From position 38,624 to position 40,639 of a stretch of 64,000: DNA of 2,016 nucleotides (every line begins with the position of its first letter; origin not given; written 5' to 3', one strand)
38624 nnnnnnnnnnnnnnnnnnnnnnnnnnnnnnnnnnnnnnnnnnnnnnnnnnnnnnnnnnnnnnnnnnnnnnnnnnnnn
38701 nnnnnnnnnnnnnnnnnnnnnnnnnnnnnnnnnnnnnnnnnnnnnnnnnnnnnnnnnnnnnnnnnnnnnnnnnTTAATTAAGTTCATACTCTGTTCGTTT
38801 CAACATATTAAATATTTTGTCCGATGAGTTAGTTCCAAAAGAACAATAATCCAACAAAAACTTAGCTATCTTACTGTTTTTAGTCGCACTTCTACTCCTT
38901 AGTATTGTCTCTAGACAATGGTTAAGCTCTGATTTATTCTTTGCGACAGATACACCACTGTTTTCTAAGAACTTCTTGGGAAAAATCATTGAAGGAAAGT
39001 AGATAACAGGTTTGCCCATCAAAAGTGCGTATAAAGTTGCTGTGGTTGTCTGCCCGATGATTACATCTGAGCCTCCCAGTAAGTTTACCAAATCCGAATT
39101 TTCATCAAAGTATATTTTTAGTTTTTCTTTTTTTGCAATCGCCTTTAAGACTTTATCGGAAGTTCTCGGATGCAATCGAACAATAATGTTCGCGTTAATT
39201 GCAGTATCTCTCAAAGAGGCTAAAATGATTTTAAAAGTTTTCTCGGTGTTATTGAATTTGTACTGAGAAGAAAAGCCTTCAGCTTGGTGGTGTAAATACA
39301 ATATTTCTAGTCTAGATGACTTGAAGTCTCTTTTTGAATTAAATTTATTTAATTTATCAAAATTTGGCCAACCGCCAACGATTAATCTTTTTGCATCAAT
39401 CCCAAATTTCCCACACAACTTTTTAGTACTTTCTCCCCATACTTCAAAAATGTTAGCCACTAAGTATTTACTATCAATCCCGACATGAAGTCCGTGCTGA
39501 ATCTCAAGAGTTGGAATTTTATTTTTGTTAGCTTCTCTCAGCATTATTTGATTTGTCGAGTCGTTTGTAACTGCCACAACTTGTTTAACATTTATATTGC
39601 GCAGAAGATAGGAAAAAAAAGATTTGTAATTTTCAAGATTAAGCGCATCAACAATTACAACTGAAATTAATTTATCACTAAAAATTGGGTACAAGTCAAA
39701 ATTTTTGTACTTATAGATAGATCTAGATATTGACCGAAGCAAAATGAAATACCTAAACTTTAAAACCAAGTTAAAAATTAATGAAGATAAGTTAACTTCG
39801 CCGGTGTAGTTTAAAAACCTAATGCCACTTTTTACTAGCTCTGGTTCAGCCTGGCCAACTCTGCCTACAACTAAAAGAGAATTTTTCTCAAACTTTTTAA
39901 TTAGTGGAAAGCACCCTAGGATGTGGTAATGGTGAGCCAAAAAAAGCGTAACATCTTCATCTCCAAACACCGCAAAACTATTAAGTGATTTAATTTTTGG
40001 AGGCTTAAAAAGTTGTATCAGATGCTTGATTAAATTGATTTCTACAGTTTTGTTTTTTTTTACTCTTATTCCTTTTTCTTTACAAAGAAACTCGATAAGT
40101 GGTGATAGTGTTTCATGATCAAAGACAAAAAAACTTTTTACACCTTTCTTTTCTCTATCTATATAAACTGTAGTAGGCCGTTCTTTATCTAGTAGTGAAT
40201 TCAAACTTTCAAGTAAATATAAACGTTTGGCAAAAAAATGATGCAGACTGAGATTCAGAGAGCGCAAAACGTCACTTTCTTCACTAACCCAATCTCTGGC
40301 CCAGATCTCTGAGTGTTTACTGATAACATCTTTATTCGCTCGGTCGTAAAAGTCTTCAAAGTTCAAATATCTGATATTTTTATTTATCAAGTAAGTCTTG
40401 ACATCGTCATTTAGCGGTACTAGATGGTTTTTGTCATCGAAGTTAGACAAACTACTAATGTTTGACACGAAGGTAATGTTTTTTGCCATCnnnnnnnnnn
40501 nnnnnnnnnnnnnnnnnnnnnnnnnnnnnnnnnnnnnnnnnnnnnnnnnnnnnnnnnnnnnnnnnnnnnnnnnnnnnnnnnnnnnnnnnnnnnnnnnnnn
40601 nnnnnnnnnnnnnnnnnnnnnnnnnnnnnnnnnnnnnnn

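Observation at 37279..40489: Candidate CMP-nonulosonate transferase followed by a GT-C at the operon end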

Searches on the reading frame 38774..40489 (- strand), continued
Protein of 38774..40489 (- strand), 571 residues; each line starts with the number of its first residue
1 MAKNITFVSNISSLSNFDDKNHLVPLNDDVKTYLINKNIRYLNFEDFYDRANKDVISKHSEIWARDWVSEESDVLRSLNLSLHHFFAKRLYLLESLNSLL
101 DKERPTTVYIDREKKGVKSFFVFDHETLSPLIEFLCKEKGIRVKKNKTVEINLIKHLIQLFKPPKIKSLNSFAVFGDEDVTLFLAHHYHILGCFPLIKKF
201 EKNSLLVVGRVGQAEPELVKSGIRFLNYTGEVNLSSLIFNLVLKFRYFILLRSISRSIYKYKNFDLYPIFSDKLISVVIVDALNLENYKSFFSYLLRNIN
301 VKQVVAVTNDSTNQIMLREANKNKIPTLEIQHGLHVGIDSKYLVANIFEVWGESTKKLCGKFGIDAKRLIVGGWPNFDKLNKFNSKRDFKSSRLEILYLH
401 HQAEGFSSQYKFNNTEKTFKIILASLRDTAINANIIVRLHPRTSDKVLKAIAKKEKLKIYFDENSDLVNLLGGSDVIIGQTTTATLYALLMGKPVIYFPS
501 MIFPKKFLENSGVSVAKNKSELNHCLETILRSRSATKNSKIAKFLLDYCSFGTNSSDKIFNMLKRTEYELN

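Call 52: find_encoding_contigs(protein=P0160, flank=8000, max_places=1)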
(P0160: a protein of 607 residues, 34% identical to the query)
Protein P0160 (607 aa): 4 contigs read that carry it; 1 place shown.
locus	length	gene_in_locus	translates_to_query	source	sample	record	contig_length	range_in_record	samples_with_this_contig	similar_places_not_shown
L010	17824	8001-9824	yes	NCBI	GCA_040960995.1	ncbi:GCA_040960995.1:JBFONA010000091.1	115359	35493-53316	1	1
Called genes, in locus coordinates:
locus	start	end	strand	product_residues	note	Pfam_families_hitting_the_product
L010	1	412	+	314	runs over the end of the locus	PF08545:ACP_syn_III, PF08541:ACP_syn_III_C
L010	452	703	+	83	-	PF00550:PP-binding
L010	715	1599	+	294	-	PF00132:Hexapep (weak), PF25087:GMPPB_C (weak), PF00132:Hexapep (weak), PF25084:LbH_EIF2B (weak), PF25087:GMPPB_C, PF00132:Hexapep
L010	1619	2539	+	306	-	PF03102:NeuB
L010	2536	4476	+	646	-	-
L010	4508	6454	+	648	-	-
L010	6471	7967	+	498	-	PF01943:Polysacc_synt, PF13440:Polysacc_synt_3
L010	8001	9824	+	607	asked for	-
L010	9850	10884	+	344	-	PF01408:GFO_IDH_MocA, PF22725:GFO_IDH_MocA_C3, PF02894:GFO_IDH_MocA_C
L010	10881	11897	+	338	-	PF13489:Methyltransf_23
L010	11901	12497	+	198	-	PF13580:SIS_2, PF01380:SIS (faint)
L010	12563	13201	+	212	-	PF00923:TAL_FSA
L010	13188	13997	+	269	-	PF03328:HpcH_HpaI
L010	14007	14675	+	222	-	PF00702:Hydrolase, PF12710:HAD (weak), PF13419:HAD_2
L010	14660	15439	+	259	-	PF00106:adh_short, PF08659:KR, PF13561:adh_short_C2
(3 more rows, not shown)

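Call 53: find_encoding_contigs(protein=P0154, flank=8000, max_places=1)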
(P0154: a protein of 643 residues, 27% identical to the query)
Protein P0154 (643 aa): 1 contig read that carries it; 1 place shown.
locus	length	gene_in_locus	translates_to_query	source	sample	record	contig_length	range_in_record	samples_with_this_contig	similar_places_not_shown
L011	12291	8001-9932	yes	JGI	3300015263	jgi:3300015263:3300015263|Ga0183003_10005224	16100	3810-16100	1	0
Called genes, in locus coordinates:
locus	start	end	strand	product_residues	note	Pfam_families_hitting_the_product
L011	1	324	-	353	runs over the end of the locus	PF01008:IF-2B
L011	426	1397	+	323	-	PF00535:Glycos_transf_2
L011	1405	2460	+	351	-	PF01370:Epimerase, PF04321:RmlD_sub_bind (weak), PF16363:GDP_Man_Dehyd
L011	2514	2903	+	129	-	PF13302:Acetyltransf_3 (weak), PF00583:Acetyltransf_1, PF13508:Acetyltransf_7 (faint)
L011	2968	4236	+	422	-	PF08421:Methyltransf_13, PF13489:Methyltransf_23, PF08241:Methyltransf_11 (faint), PF08484:Methyltransf_14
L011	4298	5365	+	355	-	PF01041:DegT_DnrJ_EryC1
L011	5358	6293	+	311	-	PF01209:Ubie_methyltran (faint), PF08241:Methyltransf_11, PF13649:Methyltransf_25, PF13847:Methyltransf_31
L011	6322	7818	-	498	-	PF01943:Polysacc_synt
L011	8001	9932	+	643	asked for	PF02350:Epimerase_2, PF04464:Glyphos_transf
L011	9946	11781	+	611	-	-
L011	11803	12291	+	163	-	?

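Call 78: find_encoding_contigs(protein=P0156, flank=9000, max_places=1)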
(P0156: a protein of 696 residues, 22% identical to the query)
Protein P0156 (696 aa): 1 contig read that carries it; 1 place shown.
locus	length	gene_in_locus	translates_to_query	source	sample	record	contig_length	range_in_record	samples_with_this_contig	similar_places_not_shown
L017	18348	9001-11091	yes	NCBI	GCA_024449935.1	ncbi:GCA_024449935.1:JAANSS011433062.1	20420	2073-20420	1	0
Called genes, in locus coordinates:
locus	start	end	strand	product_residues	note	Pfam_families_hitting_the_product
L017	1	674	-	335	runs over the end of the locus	PF03102:NeuB, PF08666:SAF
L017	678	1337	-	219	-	PF00551:Formyl_trans_N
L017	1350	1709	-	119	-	-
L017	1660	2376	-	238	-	PF02348:CTP_transf_3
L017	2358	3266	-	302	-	PF01408:GFO_IDH_MocA (faint), PF22725:GFO_IDH_MocA_C3, PF02894:GFO_IDH_MocA_C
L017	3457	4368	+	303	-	PF08885:GSCFA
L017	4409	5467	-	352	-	PF00571:CBS (faint), PF00483:NTP_transferase, PF12804:NTP_transf_3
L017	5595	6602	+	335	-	PF00106:adh_short, PF01073:3Beta_HSD, PF01370:Epimerase, PF02719:Polysacc_synt_2, PF04321:RmlD_sub_bind, PF05368:NmrA, PF07993:NAD_binding_4, PF13460:NAD_binding_10, +1 more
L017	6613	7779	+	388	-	PF01041:DegT_DnrJ_EryC1, PF00155:Aminotran_1_2 (weak)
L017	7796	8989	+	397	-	-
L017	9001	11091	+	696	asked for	-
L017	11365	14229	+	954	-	PF00669:Flagellin_N, PF00132:Hexapep (faint), PF07196:Flagellin_IN, PF25084:LbH_EIF2B (faint), PF00700:Flagellin_C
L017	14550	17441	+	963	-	PF00669:Flagellin_N, PF00132:Hexapep (faint), PF07196:Flagellin_IN (faint), PF00700:Flagellin_C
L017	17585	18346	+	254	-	?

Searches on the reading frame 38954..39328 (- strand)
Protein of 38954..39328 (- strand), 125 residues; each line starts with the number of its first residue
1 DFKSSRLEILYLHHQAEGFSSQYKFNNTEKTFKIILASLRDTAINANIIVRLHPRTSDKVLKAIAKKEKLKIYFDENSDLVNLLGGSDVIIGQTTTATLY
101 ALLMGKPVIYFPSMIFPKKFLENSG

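Call 85: search_solved_structures(query=A5, max_evalue=1, show_alignments=5)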
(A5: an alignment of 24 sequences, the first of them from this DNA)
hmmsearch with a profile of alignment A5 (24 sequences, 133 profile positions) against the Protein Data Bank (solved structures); distinct sequences matched with E-value up to 1: 23.
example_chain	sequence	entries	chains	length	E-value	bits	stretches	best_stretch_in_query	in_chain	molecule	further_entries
8qoy_A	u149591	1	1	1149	2.5e-06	30.5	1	2-119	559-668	TagF-like capsule polymerase Cps3D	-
6mgb_A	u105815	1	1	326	4e-06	29.8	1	13-117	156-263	Capsular polysaccharide export system protein KpsC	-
8fuw_A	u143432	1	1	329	5.2e-06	29.5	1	12-116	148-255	Capsule polysaccharide export protein KpsC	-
6mgc_A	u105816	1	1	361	8.1e-06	28.9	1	12-116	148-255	Capsule polysaccharide export protein KpsC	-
8fux_A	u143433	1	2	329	1.1e-05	28.5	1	12-116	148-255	Capsule polysaccharide export protein KpsC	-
8va1_A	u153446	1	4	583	4.9e-05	26.3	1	3-120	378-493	Teichoic acid ribitol-phosphate polymerase TarL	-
6mgd_A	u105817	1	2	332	0.0006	22.8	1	10-115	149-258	Capsular polysaccharide export system protein KpsC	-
3l7j_A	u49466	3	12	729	0.0024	20.9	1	2-117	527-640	Teichoic acid biosynthesis protein F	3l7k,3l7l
3l7i_A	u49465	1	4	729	0.0024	20.9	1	2-117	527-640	Teichoic acid biosynthesis protein F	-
8cse_A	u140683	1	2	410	0.015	18.3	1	42-114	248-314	N-acetyl glucosaminyl transferase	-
5fa0_A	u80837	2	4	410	0.015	18.2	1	42-114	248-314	Putative N-acetyl glucosaminyl transferase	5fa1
8csb_A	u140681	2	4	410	0.015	18.2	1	42-114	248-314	N-acetyl glucosaminyl transferase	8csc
8csd_A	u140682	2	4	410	0.018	18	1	43-113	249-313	N-acetyl glucosaminyl transferase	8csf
5enz_A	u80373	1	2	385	0.02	17.9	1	11-122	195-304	UDP-GlcNAc 2-epimerase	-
9wde_A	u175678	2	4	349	0.04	16.9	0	3-130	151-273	Processive diacylglycerol beta-glucosyltransferase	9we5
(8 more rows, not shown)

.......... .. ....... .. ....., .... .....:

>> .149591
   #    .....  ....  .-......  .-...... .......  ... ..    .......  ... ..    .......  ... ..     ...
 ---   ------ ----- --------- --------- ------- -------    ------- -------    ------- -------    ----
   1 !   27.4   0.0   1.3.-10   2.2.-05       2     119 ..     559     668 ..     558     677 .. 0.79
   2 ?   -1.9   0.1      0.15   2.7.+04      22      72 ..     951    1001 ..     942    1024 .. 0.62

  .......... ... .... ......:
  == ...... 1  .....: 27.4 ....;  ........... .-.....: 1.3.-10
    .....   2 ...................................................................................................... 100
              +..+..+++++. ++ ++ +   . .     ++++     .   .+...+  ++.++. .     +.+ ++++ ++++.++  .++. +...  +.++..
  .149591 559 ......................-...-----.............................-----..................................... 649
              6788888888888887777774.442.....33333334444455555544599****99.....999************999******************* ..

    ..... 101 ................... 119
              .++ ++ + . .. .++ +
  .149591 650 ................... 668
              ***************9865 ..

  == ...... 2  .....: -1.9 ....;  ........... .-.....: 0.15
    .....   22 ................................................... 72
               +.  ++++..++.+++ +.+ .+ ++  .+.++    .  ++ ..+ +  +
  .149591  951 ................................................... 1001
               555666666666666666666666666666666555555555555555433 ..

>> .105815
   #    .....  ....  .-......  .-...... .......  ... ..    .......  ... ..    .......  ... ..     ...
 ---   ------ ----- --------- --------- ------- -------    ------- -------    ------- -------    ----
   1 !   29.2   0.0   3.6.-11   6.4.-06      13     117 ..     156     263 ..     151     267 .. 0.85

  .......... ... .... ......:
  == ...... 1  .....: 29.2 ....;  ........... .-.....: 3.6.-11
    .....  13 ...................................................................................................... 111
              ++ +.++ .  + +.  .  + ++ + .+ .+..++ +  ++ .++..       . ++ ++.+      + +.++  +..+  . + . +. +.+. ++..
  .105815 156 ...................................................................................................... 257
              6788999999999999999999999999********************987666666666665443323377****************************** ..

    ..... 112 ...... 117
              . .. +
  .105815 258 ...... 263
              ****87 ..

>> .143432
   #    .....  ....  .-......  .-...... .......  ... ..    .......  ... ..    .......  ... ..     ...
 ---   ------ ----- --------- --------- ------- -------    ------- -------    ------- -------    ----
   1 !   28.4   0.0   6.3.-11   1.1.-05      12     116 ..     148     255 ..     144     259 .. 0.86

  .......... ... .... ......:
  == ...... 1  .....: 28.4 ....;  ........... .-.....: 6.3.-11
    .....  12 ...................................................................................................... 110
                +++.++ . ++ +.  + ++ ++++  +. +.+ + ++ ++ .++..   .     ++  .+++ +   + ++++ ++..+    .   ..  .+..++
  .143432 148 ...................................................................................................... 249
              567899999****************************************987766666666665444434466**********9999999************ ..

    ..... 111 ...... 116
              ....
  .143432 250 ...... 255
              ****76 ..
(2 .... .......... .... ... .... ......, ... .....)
